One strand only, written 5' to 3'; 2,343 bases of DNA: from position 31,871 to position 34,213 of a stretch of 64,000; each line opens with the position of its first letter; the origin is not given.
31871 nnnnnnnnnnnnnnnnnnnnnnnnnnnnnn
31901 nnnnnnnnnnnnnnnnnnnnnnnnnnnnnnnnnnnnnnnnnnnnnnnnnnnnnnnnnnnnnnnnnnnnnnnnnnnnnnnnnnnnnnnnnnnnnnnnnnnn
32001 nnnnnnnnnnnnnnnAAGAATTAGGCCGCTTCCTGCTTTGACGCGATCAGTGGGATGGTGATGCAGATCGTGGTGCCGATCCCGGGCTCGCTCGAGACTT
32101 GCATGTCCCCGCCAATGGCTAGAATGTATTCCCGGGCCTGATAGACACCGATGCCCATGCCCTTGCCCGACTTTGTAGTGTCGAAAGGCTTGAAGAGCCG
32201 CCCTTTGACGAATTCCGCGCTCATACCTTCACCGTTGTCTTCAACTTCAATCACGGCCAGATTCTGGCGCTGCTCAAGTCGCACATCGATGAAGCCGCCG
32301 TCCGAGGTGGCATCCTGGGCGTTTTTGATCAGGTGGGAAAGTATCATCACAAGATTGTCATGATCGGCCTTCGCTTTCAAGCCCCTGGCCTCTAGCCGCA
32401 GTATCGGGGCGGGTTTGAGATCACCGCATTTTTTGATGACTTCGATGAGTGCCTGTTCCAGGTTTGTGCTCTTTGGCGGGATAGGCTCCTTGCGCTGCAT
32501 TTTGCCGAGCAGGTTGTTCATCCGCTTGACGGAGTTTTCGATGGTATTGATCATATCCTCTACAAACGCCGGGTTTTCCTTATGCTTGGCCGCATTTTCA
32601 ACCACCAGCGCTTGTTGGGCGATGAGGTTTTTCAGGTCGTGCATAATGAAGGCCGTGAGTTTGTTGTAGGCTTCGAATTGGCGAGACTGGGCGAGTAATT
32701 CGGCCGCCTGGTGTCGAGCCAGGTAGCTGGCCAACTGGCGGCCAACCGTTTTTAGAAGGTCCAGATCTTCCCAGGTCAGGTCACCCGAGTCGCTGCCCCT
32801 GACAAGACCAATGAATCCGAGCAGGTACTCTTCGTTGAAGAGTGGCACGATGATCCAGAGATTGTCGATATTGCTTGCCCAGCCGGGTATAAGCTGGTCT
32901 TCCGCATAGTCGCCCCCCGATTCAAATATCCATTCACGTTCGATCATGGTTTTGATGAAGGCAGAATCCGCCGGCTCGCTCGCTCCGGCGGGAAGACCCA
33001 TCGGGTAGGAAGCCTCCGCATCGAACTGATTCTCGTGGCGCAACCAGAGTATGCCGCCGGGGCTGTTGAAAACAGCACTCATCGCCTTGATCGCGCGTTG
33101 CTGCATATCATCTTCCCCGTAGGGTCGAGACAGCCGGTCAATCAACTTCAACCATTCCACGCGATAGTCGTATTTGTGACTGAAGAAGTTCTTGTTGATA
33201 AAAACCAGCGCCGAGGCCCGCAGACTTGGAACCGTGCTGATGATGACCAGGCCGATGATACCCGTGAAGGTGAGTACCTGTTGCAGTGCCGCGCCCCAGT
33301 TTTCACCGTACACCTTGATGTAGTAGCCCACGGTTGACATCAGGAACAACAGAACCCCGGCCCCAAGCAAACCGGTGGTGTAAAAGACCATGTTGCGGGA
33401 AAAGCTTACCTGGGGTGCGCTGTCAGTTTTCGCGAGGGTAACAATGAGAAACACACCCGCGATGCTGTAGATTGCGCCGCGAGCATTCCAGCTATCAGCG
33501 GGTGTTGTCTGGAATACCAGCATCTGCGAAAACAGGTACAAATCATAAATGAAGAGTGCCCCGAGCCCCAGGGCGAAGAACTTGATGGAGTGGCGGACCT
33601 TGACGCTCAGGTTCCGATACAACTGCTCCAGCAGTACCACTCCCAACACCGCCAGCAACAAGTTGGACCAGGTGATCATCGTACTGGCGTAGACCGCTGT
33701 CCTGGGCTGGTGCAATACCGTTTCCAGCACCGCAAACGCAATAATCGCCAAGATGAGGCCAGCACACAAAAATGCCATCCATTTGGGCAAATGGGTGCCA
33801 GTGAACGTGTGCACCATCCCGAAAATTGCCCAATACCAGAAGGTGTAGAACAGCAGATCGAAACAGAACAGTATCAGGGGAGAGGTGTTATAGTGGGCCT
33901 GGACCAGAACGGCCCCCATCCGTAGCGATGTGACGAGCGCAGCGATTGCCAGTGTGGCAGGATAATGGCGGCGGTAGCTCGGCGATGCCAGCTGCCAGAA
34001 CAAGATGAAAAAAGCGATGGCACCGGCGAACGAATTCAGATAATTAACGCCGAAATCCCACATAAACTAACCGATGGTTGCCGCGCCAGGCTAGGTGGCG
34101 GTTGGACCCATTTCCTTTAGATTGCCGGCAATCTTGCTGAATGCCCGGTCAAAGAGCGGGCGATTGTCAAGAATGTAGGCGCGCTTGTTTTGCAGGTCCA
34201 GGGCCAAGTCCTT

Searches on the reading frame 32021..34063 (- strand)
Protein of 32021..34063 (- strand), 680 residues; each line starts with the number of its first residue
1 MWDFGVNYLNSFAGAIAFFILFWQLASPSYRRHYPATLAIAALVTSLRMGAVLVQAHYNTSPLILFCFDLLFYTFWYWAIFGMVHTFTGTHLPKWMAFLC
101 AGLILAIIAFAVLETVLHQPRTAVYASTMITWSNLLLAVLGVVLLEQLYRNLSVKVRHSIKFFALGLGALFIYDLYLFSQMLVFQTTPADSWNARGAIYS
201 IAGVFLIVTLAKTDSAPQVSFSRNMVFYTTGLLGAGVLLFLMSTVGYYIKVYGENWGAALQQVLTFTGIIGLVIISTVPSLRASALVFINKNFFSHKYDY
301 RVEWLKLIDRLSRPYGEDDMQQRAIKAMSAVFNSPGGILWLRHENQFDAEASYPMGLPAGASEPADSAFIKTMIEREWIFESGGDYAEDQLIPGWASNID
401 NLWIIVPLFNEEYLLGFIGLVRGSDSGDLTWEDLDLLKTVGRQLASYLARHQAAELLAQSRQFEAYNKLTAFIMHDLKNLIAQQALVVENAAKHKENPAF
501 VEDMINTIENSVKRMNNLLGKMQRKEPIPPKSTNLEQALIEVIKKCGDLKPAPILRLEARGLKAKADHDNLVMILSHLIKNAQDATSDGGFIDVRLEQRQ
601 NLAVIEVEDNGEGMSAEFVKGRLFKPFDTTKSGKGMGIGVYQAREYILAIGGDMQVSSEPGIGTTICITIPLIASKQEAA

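Call 41: search_protein_families(library=pfam, proteins=[window:32021-34063:-], max_evalue=0.001)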
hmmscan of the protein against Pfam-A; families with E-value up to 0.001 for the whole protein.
window:32021-34063:- (680 aa): 5 families
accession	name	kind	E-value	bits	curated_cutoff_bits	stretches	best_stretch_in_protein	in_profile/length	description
PF02518.31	HATPase_c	-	5.6e-21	75.5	26.4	1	567-672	2-109/111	Histidine kinase-, DNA gyrase B-, and HSP90-like ATPase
PF13185.12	GAF_2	-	8.1e-08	33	28.6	1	317-448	4-135/136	GAF domain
PF13492.12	GAF_3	-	1.7e-06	28.9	27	1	318-449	3-128/129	GAF domain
PF14501.12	HATPase_c_5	-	0.00039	20.7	22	1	570-660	5-92/102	GHKL domain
PF13589.12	HATPase_c_3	-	0.00053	20.4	25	1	575-620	7-51/137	Histidine kinase-, DNA gyrase B-, and HSP90-like ATPase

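Call 43: search_protein_families(library=ncbifam, proteins=[window:32021-34063:-], max_evalue=0.00001)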
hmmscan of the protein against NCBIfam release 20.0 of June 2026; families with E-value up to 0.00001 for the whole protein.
window:32021-34063:- (680 aa): 50 families (the best 25 are shown)
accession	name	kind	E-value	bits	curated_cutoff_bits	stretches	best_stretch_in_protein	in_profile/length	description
TIGR02916.1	PEP_his_kin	equivalog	5.2e-188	626.8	300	1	12-671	4-679/679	XrtA/PEP-CTERM system histidine kinase PrsK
NF008468.0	PRK11360.1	equivalog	3.2e-20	72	646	1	450-678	380-614/616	two-component system sensor histidine kinase AtoS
NF010411.0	PRK13837.1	equivalog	7.4e-18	63.9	647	1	398-677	375-680/828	two-component system VirA-like sensor kinase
NF007688.0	PRK10364.1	equivalog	7.7e-16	57.9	479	1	563-678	344-457/460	two-component system sensor histidine kinase ZraS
NF053867.1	SprKinKinDBac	equivalog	2.6e-15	55.9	775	1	564-673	391-498/500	sporulation kinase KinD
NF008298.1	PRK11086.1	subfamily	4.1e-14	51.9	520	1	568-672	421-525/529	DcuS/MalK family sensor histidine kinase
NF033092.0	HK_WalK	equivalog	4.2e-14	52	725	1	528-672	442-594/594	cell wall metabolism sensor histidine kinase WalK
NF041735.1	hist_kin_RppB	equivalog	6.9e-14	51.5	400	1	464-671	214-438/438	two-component system sensor histidine kinase RppB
NF010076.0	PRK13557.1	subfamily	1.2e-13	50.4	631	1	449-677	146-399/540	histidine kinase famiy protein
NF046044.1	PnpS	equivalog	3.6e-13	49.3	400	1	557-671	269-390/390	two-component system histidine kinase PnpS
TIGR02966.1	phoR_proteo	equivalog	1.2e-12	47.5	334.2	1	473-668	121-331/333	phosphate regulon sensor histidine kinase PhoR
NF011874.0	PRK15347.1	equivalog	1.6e-12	46.3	852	1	566-675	509-617/921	two component system sensor kinase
NF052573.1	HisKinEspAMyxo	equivalog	3.9e-12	45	1400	1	570-676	510-615/755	serine histidine kinase EspA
NF046020.1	HisKinCckABruc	equivalog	4.1e-12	44.8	1000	1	455-678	469-713/868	cell cycle histidine kinase CckA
NF052574.1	HisKinEspCMyxo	equivalog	9.5e-12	43.9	1200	1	578-674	538-639/785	serine histidine kinase EspC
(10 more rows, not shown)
